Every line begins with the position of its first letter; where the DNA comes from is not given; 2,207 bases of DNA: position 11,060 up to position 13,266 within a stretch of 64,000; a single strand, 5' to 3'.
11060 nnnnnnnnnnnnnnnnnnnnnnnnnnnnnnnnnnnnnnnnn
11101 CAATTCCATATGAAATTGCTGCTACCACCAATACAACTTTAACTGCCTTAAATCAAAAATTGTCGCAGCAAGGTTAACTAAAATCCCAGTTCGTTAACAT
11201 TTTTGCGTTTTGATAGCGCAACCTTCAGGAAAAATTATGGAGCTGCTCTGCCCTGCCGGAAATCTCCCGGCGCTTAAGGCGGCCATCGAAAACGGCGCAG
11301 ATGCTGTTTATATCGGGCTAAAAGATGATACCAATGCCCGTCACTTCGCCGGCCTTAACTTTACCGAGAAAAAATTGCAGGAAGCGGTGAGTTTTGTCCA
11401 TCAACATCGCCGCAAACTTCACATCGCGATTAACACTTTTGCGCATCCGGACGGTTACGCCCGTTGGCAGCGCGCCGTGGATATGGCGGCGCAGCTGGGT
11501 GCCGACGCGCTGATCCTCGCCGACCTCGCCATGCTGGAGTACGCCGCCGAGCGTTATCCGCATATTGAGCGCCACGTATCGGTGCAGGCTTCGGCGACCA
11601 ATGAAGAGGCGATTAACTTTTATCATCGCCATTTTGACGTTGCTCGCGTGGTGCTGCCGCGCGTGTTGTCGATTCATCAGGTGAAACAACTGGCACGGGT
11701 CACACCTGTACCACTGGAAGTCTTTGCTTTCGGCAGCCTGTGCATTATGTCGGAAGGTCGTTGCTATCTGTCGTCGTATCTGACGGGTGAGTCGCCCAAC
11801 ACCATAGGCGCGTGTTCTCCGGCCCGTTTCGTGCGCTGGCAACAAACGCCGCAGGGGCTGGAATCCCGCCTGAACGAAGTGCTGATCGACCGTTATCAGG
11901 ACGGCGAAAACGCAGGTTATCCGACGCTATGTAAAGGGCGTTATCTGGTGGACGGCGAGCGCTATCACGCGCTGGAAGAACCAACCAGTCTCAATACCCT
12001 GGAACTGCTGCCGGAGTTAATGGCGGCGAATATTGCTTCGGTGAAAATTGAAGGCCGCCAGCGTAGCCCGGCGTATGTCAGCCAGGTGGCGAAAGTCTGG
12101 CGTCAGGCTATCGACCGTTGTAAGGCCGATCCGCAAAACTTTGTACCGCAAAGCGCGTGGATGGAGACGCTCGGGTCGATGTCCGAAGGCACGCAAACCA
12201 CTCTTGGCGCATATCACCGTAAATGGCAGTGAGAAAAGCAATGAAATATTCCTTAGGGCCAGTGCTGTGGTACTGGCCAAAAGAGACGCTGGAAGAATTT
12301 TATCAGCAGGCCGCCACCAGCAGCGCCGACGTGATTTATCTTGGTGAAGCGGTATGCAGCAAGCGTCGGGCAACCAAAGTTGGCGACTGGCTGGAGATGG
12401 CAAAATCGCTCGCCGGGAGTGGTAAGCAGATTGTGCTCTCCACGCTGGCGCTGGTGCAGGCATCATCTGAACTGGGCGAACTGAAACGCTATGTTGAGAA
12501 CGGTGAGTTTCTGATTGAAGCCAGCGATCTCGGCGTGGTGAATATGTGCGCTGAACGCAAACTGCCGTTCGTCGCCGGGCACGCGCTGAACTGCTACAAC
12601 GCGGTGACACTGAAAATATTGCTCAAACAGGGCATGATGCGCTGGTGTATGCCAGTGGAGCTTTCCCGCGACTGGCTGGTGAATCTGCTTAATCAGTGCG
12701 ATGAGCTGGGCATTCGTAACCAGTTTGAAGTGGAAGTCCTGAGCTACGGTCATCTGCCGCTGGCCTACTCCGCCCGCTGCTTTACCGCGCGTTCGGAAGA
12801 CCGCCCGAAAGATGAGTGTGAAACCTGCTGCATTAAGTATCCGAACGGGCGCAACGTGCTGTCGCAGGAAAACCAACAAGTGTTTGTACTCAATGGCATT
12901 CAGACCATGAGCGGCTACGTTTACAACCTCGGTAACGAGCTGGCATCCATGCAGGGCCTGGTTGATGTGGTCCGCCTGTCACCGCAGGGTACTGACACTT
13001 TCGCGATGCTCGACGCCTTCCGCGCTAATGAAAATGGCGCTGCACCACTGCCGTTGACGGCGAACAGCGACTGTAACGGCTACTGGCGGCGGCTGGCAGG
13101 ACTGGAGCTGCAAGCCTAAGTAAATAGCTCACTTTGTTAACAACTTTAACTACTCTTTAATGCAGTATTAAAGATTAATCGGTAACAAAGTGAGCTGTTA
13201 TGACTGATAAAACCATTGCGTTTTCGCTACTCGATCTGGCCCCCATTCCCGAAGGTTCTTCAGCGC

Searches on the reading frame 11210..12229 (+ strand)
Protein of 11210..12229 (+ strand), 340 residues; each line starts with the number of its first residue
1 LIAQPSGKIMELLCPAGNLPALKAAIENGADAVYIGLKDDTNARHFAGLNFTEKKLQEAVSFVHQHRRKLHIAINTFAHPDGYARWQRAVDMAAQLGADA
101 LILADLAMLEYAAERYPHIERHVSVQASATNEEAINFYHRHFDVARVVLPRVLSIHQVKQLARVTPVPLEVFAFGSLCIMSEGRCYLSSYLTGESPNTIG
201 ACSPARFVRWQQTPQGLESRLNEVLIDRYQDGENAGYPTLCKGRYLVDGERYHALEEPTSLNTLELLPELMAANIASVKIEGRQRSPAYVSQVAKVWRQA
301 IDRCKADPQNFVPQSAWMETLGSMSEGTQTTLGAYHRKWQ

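Call 57: search_protein_families(proteins=[window:11210-12229:+], library=ncbifam, max_evalue=1e-10)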
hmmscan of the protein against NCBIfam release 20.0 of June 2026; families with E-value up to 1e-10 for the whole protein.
window:11210-12229:+ (340 aa): 2 families
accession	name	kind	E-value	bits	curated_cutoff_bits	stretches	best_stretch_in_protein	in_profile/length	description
NF047963.1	quinone_UbiU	equivalog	1.9e-168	559.7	440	1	10-340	1-331/331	ubiquinone anaerobic biosynthesis protein UbiU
NF011996.0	PRK15452.1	equivalog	1.1e-48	166.2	534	1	10-337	5-341/449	prephenate-dependent tRNA uridine(34) hydroxylase TrhP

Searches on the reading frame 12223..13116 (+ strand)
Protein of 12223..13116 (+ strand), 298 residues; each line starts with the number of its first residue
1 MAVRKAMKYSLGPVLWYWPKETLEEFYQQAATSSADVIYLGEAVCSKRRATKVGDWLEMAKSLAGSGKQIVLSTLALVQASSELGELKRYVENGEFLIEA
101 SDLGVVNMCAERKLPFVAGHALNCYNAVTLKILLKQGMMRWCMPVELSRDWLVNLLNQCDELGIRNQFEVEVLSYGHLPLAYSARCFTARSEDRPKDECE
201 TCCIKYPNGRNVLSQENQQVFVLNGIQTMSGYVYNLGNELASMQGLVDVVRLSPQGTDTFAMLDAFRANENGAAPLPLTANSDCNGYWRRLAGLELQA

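Call 57: search_protein_families(proteins=[window:12223-13116:+], library=ncbifam, max_evalue=1e-10)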
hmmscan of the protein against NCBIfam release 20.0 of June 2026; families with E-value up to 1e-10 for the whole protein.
window:12223-13116:+ (298 aa): 2 families
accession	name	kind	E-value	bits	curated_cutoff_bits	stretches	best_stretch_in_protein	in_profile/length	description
NF011991.0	PRK15447.1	equivalog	3.7e-132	440.3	283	1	7-297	1-299/302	U32 family peptidase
NF047965.1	quinone_UbiV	equivalog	1.3e-108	362.9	275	1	8-294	1-291/292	ubiquinone anaerobic biosynthesis protein UbiV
